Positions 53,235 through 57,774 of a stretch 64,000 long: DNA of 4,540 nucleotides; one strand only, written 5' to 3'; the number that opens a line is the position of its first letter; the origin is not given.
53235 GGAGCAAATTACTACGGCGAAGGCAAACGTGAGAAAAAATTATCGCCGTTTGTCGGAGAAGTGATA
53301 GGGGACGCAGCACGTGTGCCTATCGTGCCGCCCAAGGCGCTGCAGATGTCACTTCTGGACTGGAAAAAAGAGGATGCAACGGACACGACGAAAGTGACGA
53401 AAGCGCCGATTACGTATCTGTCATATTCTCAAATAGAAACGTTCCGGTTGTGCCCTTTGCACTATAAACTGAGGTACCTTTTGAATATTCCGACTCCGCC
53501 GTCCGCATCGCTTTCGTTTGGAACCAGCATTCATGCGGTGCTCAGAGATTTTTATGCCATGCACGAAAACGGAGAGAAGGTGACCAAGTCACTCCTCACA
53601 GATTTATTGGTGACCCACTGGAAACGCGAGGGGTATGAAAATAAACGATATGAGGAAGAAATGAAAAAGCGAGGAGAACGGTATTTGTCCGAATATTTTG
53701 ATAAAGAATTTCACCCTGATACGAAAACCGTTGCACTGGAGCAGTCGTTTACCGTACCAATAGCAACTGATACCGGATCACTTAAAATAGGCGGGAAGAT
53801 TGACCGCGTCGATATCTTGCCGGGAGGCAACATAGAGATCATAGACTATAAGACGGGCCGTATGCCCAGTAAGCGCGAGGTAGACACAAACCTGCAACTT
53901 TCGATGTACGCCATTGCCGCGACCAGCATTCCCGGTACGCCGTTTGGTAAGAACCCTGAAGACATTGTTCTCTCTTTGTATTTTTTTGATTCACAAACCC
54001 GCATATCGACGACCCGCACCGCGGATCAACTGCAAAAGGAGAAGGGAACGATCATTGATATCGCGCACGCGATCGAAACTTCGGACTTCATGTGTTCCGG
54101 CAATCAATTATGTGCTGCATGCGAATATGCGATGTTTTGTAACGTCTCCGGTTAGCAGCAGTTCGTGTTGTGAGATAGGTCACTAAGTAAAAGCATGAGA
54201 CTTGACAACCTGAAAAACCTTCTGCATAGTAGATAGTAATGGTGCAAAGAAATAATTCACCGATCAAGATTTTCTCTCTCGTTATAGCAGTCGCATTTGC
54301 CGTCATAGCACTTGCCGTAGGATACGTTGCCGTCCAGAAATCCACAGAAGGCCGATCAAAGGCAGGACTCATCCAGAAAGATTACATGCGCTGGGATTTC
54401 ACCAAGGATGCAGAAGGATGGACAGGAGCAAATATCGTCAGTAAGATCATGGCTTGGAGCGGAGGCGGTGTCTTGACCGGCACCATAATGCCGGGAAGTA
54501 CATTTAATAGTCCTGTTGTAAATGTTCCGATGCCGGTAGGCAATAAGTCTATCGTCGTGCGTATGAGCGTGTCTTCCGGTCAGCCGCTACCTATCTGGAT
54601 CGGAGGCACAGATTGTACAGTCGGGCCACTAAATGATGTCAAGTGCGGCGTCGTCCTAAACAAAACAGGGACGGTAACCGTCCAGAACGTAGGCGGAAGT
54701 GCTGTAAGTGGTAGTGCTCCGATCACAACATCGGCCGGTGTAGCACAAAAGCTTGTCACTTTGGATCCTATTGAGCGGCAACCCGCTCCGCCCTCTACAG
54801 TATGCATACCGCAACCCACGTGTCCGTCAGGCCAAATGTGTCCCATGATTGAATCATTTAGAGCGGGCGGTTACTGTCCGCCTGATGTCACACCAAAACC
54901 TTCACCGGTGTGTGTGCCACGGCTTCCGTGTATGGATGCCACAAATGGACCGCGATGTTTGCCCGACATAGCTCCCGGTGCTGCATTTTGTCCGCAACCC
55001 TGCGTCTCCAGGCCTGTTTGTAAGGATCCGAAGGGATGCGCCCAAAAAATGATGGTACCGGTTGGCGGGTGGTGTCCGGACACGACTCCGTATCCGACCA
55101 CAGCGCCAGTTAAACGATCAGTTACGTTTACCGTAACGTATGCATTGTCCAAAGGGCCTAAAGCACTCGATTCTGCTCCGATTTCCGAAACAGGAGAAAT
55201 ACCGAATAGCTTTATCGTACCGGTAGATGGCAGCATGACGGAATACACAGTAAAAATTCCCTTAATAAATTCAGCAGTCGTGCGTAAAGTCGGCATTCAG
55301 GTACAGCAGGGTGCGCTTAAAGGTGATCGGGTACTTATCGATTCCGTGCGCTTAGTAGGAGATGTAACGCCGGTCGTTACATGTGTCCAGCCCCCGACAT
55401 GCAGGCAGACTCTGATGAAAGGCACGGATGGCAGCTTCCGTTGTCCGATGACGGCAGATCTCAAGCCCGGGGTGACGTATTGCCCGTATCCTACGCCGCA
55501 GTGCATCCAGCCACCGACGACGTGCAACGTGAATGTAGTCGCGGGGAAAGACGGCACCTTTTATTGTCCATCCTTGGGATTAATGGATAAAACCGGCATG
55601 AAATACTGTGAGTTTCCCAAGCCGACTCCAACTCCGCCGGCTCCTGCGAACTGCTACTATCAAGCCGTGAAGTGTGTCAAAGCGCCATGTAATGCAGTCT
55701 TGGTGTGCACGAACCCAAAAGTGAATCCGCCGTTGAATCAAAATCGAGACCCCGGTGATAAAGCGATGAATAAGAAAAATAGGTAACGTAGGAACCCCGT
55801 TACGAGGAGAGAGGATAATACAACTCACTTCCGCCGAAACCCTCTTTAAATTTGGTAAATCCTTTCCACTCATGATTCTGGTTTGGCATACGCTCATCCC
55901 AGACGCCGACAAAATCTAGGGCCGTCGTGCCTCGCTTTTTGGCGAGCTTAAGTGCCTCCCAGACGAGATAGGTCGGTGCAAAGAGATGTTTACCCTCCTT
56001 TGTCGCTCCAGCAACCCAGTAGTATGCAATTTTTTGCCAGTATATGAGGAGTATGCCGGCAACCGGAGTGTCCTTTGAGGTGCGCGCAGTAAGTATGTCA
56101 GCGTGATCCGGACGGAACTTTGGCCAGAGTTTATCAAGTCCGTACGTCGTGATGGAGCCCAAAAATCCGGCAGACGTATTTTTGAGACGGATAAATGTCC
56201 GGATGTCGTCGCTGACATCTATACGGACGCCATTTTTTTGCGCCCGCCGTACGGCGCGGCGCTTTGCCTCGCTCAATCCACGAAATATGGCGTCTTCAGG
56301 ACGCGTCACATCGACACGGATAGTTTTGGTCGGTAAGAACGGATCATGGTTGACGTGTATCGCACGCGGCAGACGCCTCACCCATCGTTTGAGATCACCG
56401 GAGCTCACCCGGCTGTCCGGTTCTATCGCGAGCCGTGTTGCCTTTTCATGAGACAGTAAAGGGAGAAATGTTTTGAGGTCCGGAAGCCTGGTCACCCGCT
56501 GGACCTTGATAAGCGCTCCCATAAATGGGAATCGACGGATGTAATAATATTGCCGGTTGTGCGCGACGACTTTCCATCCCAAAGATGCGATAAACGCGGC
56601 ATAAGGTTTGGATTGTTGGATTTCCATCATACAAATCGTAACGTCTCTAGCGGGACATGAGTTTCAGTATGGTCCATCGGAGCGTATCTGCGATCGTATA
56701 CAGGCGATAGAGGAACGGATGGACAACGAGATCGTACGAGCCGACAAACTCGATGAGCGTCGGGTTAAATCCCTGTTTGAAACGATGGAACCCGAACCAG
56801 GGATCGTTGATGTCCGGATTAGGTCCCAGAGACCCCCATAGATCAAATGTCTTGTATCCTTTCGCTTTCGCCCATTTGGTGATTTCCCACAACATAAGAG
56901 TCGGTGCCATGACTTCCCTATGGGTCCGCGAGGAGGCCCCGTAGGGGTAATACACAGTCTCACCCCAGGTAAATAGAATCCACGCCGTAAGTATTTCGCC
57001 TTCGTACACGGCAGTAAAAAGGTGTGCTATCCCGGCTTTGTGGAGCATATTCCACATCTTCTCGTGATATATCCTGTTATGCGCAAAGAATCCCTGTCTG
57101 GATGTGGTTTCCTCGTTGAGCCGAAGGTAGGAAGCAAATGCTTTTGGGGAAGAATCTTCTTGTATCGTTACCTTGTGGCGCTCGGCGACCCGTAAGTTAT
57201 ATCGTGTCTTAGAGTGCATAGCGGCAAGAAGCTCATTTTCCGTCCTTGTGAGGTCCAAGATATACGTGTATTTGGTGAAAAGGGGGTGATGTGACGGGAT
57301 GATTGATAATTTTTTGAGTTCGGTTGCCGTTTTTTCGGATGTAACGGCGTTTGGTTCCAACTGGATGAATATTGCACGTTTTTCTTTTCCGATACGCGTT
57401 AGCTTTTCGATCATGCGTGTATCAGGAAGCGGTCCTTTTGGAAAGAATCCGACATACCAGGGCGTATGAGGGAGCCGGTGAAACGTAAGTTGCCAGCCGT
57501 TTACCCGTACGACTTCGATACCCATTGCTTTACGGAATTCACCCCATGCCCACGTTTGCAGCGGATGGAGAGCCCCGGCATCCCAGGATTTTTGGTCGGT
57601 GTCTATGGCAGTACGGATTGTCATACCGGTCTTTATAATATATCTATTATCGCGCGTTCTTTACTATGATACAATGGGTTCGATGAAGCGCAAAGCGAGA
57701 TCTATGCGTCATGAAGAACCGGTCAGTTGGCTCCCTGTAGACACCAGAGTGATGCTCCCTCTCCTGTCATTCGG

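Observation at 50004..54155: Low-GC hydrolase/unknown-domain fusion followed by a UvrD helicase with a C-terminal Cas4/AddB-type Fe-S nuclease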

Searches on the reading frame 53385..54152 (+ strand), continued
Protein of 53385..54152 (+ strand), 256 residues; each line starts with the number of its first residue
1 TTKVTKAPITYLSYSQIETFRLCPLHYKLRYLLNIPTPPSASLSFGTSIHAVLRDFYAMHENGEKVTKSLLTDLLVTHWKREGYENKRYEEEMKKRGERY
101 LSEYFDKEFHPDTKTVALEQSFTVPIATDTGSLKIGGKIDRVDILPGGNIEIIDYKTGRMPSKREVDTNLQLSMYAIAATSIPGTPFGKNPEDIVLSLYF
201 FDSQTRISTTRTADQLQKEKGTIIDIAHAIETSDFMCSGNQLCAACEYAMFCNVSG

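Call 63: fold_search(model_id=the predicted structure, library=pdb)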
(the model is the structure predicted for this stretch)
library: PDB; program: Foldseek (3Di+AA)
matches with E <= 10: 398; with E <= 0.001: 44
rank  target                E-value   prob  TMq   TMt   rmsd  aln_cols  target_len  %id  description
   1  7sjr_A                2.4e-11  1.00  0.74  0.23   3.9       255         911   20  Cryo-EM structure of AdnA-AdnB(W325A) in complex with DNA and AMPPNP (released 2021-12-22)
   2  9np6_A                1.3e-10  1.00  0.71  0.23   4.1       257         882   20  Cryo-EM structure of AdnA(D934A)-AdnB(D1014A) in complex with AMPPNP and blunt end DNA (released 2025-03-19)
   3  6ppr_A                1.3e-09  1.00  0.69  0.24   4.4       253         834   19  Cryo-EM structure of AdnA(D934A)-AdnB(D1014A) in complex with AMPPNP and DNA (released 2019-11-20)
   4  9iac_B                3.4e-09  1.00  0.72  0.69   4.4       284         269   15  Structure of the Argonaute-associated Cas4 family protein 1 (ACE1) from Microcystis aeruginosa (MaACE1) (released 2025-04-23)
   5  9iac_A                4.7e-09  1.00  0.69  0.66   5.2       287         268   15  Structure of the Argonaute-associated Cas4 family protein 1 (ACE1) from Microcystis aeruginosa (MaACE1) (released 2025-04-23)
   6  6ppu_A                5.0e-09  1.00  0.71  0.33   3.8       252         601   21  Cryo-EM structure of AdnAB-AMPPNP-DNA complex (released 2019-11-20)
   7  9iab_A                5.6e-09  1.00  0.68  0.66   4.4       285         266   16  Structure of the Argonaute-associated Cas4 family protein 1 (ACE1) from Chroococcidiopsis thermalis (CtACE1) (released 2025-04-23)
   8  9iab_B                9.7e-09  1.00  0.71  0.69   4.1       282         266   16  Structure of the Argonaute-associated Cas4 family protein 1 (ACE1) from Chroococcidiopsis thermalis (CtACE1) (released 2025-04-23)
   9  6ppj_A                7.4e-08  1.00  0.65  0.21   4.4       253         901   20  Cryo-EM structure of AdnA(D934A)-AdnB(D1014A) in complex with AMPPNP (released 2019-11-20)
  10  3u4q_B                6.6e-07  1.00  0.50  0.14  11.6       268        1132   19  Structure of AddAB-DNA complex at 2.8 angstroms (released 2012-03-21)
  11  4ceh_B                8.2e-07  1.00  0.55  0.14  10.6       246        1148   19  Crystal structure of AddAB with a forked DNA substrate (released 2014-03-12)
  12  4cej_B                9.2e-07  1.00  0.53  0.14  11.0       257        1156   18  Crystal structure of AddAB-DNA-ADPNP complex at 3 Angstrom resolution (released 2014-03-12)
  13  4ic1_D                4.2e-06  1.00  0.39  0.47  13.5       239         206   15  Crystal structure of SSO0001 (released 2013-01-16)
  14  4cej_A                7.8e-06  1.00  0.51  0.13   6.6       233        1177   17  Crystal structure of AddAB-DNA-ADPNP complex at 3 Angstrom resolution (released 2014-03-12)
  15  8d3l_J                1.4e-05  1.00  0.47  0.55   7.3       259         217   14  Type I-C Cas4-Cas1-Cas2 complex bound to a PAM/PAM prespacer (released 2022-11-02)
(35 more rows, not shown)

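Call 68: find_encoding_contigs(protein=P0217, flank=8000, max_places=2)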
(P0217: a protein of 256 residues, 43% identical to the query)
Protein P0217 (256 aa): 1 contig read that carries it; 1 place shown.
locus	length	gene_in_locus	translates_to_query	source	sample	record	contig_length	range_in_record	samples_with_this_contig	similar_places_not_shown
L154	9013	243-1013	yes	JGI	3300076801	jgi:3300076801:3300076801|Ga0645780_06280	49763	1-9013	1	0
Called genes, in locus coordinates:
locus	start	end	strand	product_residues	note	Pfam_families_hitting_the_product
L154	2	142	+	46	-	?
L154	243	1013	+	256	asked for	PF12705:PDDEXK_1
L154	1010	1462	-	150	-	-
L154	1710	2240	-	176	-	-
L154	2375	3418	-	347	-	PF02388:FemAB, PF13480:Acetyltransf_6, PF02388:FemAB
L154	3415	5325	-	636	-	PF00580:UvrD-helicase, PF13245:AAA_19, PF13361:UvrD_C, PF13538:UvrD_C_2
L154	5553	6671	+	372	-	PF03816:LytR_cpsA_psr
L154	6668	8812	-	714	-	PF10060:DUF2298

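Call 69: find_encoding_contigs(protein=P0190, flank=8000, max_places=2)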
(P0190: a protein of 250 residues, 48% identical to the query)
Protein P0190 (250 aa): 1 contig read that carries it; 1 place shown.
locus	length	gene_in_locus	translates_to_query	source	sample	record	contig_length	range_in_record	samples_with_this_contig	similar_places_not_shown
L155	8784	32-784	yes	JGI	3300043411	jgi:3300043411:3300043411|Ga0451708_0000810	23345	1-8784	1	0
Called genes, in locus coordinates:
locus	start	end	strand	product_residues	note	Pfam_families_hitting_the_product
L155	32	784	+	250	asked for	PF10926:DUF2800 (weak), PF12705:PDDEXK_1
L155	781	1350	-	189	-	-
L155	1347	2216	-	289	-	-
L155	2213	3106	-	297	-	PF02388:FemAB, PF13480:Acetyltransf_6, PF02388:FemAB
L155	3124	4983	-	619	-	PF00580:UvrD-helicase, PF13245:AAA_19, PF13604:AAA_30 (faint), PF13361:UvrD_C, PF13538:UvrD_C_2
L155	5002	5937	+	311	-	PF03816:LytR_cpsA_psr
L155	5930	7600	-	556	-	PF19830:DUF6311 (weak)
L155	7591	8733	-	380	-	-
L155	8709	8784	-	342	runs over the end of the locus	-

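Call 71: search_protein_families(library=pfam, proteins=[L132:4908-5951:+, L108:3717-4202:+, L123:5163-5621:+, L132:1045-2493:-, L123:3249-4688:+, L111:10966-11763:-, L148:4803-5597:-, L151:9194-10462:-, L123:17663-18775:-, L076:6228-6587:-], max_evalue=0.001)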
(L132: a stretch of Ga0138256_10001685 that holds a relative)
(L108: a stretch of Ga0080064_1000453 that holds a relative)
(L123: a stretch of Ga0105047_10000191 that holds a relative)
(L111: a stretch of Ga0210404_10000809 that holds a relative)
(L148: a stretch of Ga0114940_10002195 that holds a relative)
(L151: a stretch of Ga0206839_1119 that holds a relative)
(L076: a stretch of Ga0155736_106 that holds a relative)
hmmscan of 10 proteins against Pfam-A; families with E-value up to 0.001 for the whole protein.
L132:4908-5951:+ (348 aa): 2 families
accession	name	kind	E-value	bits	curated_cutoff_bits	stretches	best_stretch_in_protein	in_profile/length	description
PF00814.31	TsaD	-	1.4e-82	277.8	24.8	1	26-324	1-263/264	tRNA N6-adenosine threonylcarbamoyltransferase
PF22521.2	HypF_C_2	-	1.3e-06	28.8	27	1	247-320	162-236/241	Carbamoyltransferase, Kae1-like Domain, second subdomain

L108:3717-4202:+ (162 aa): 1 family
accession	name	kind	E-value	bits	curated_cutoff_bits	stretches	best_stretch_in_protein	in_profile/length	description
PF01467.32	CTP_transf_like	-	6.2e-14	52.8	21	1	27-118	1-86/133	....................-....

L123:5163-5621:+ (153 aa): 1 family
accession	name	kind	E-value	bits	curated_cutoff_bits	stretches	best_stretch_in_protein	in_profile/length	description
PF02643.20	DUF192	-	1.4e-27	96.1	27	1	42-150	1-95/96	Uncharacterized ACR, COG1430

L132:1045-2493:- (483 aa): 2 families
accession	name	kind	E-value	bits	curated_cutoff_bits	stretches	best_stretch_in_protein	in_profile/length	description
PF13416.11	SBP_bac_8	-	3.1e-32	112.9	27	1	110-392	2-254/279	Bacterial extracellular solute-binding protein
PF01547.30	SBP_bac_1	-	1.7e-29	104.3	26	1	102-385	5-304/307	Bacterial extracellular solute-binding protein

L123:3249-4688:+ (480 aa): 2 families
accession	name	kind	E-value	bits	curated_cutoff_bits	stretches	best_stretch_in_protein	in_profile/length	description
PF04294.18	VanW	-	7.7e-43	145.5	27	1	260-393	1-128/130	VanW like protein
PF12229.13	PG_binding_4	-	3.8e-11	43.6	22.1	1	100-206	2-106/117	Putative peptidoglycan binding domain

L111:10966-11763:- (266 aa): 1 family
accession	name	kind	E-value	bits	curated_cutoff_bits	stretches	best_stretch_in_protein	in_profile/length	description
PF06182.17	ABC2_membrane_6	-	1.8e-33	116.7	22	1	43-263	4-227/229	ABC-2 family transporter protein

L148:4803-5597:- (265 aa): 0 families

L151:9194-10462:- (423 aa): 4 families
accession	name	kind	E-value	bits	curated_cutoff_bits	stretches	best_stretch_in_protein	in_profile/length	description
PF01966.28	HD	-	4.1e-19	69.4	22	1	240-328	3-115/116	HD domain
PF12072.13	RNase_Y_N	-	2.5e-14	53.7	32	1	10-105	103-198/201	RNase Y N-terminal region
PF00013.35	KH_1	-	1.1e-07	31.9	21.5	1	117-158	4-51/66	KH domain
PF08668.18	HDOD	-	0.00098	19.1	22.9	0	281-308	168-195/196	HDOD domain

L123:17663-18775:- (371 aa): 9 families
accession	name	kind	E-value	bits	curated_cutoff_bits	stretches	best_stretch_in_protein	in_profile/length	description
PF00154.27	RecA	-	1.8e-131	437.8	27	1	26-286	2-262/262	recA bacterial DNA recombination protein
PF21096.2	RecA_C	-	1e-18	67.6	27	1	289-343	1-55/57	RecA C-terminal domain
PF08423.17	Rad51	-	2.1e-10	40.8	22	1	55-249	5-215/244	Rad51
PF06745.19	ATPase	-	6.9e-08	32.6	26.6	1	59-248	2-194/231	KaiC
PF13191.12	AAA_16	-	0.00024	22.1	32.6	1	74-209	21-137/167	AAA ATPase domain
PF02283.22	CobU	-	0.0006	19.9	27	1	82-213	3-125/168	Cobinamide kinase / cobinamide phosphate guanyltransferase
PF13401.12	AAA_22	-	0.00065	20.5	27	0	78-170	6-97/130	AAA domain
PF01637.24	ATPase_2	-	0.00073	19.8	33.2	0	78-211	21-117/225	ATPase domain predominantly from Archaea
PF13481.12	AAA_25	-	0.0008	19.5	27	0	72-167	28-155/195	AAA domain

L076:6228-6587:- (120 aa): 1 family
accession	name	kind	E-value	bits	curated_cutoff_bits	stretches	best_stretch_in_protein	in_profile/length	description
PF01371.25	Trp_repressor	-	4.7e-14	52.7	27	1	18-92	4-81/88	Trp repressor protein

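Call 74: search_dna_similar(query=window:53385-54152:+, collection=phages, mode=protein, max_evalue=0.001, max_rows=8)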
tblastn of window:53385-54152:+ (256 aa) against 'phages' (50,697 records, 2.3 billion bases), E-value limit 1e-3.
Records with a match: 347; places in all: 347; records where one place covers at least 80% of the query: 114.
Best place of each record, by identity: <60% 347.
By first word of the organism name: Mycobacterium 232; Campylobacter 52; Bacillus 31; Bacteriophage 8; Streptomyces 4; Microbacterium 4; Geobacillus 3; Gordonia 3; Caudoviricetes 2; Lactococcus 2; and 5 more.
By host as written in the record: Mycobacterium smegmatis mc2 155 169; Mycobacterium smegmatis mc#155 35; - 22; Campylobacter jejuni 16; Campylobacter jejuni NCTC12662 15; Bacillus pumilus BL8 11; Mycobacterium smegmatis mc2155 7; Bacillus pumilus BL-8 6; and 41 more.
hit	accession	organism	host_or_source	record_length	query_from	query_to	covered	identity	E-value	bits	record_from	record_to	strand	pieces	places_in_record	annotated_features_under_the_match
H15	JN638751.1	Bacillus phage G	Bacillus megaterium str. ATCC 43725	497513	11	246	92%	29.4%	2e-21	99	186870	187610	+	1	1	256: gp256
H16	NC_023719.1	Bacillus phage G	Bacillus megaterium str. ATCC 43725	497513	11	246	92%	29.4%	2e-21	99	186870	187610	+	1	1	256: gp256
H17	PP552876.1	Bacillus phage PK-1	-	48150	8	256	97%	26.4%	3e-6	54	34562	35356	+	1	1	PD-(D/E)XK nuclease family protein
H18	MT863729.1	Campylobacter phage F372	Campylobacter jejuni NCTC12662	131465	13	253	94%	26.9%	1e-7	58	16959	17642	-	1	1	putative RecB family exonuclease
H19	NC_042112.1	Campylobacter phage CP81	Campylobacter jejuni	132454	13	253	94%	26.9%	1e-7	58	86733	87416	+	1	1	hypothetical protein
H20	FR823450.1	Campylobacter phage CP81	Campylobacter jejuni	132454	13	253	94%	26.9%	1e-7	58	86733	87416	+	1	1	hypothetical protein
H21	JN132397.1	Campylobacter phage CPX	Campylobacter jejuni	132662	13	253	94%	26.9%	1e-7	58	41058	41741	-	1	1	none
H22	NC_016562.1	Campylobacter phage CPX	Campylobacter jejuni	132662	13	253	94%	26.9%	1e-7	58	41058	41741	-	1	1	none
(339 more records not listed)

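Call 79: search_protein_families(library=pfam, proteins=[P0361, P0363, P0367], max_evalue=0.00001)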
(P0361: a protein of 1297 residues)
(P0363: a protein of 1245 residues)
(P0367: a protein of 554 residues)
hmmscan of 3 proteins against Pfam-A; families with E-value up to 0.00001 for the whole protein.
P0361 (1297 aa): 2 families
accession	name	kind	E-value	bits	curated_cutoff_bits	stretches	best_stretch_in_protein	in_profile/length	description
PF12705.13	PDDEXK_1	-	9.8e-134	445.3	22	5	1041-1280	1-247/247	PD-(D/E)XK nuclease superfamily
PF01930.23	Cas_Cas4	-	2.4e-10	41.2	22.7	0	1170-1279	56-158/160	Domain of unknown function DUF83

P0363 (1245 aa): 1 family
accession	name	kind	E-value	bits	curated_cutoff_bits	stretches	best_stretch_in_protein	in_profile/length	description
PF12705.13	PDDEXK_1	-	7.2e-109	363.9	22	5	988-1228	1-247/247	PD-(D/E)XK nuclease superfamily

P0367 (554 aa): 2 families
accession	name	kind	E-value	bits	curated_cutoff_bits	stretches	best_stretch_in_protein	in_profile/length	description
PF12705.13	PDDEXK_1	-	1.7e-66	225.1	22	2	25-275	1-246/247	PD-(D/E)XK nuclease superfamily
PF01930.23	Cas_Cas4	-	3.7e-07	30.8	22.7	0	93-276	17-159/160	Domain of unknown function DUF83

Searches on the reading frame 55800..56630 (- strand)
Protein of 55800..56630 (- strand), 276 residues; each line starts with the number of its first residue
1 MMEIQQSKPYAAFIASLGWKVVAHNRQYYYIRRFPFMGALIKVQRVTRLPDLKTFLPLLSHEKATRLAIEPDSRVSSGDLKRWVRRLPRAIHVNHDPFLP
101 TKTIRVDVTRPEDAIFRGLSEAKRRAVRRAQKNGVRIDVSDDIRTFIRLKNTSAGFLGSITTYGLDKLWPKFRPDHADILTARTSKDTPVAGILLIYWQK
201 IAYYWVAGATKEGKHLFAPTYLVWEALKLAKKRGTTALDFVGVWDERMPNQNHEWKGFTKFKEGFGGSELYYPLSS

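Call 6: search_protein_families(library=pfam, proteins=[window:55800-56630:-], max_evalue=0.01)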
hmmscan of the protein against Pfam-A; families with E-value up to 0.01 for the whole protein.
window:55800-56630:- (276 aa): 2 families
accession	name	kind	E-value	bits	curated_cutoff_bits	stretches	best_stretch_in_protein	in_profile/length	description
PF02388.22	FemAB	-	8.3e-15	55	24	1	181-267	299-380/406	FemAB family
PF13480.13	Acetyltransf_6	-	1.6e-10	41.8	22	1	124-242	8-136/143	Acetyltransferase (GNAT) domain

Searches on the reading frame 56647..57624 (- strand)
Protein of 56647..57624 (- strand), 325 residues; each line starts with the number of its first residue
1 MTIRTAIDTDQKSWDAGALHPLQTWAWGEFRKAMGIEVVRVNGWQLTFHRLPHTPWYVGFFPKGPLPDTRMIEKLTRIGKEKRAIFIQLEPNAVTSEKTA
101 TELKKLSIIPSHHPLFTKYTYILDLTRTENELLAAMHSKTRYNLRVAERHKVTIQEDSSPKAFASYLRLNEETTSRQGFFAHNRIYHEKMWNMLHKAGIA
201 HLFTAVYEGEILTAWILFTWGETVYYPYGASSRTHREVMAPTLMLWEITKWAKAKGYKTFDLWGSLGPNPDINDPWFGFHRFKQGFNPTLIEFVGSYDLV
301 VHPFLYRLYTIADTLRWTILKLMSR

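Call 6: search_protein_families(library=pfam, proteins=[window:56647-57624:-], max_evalue=0.01)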
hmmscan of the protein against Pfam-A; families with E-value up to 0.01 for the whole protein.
window:56647-57624:- (325 aa): 2 families
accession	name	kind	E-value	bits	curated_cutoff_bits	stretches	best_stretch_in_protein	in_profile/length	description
PF02388.22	FemAB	-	2.3e-27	96.3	24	2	211-313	307-405/406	FemAB family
PF13480.13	Acetyltransf_6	-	4.8e-15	56.4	22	1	139-264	6-136/143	Acetyltransferase (GNAT) domain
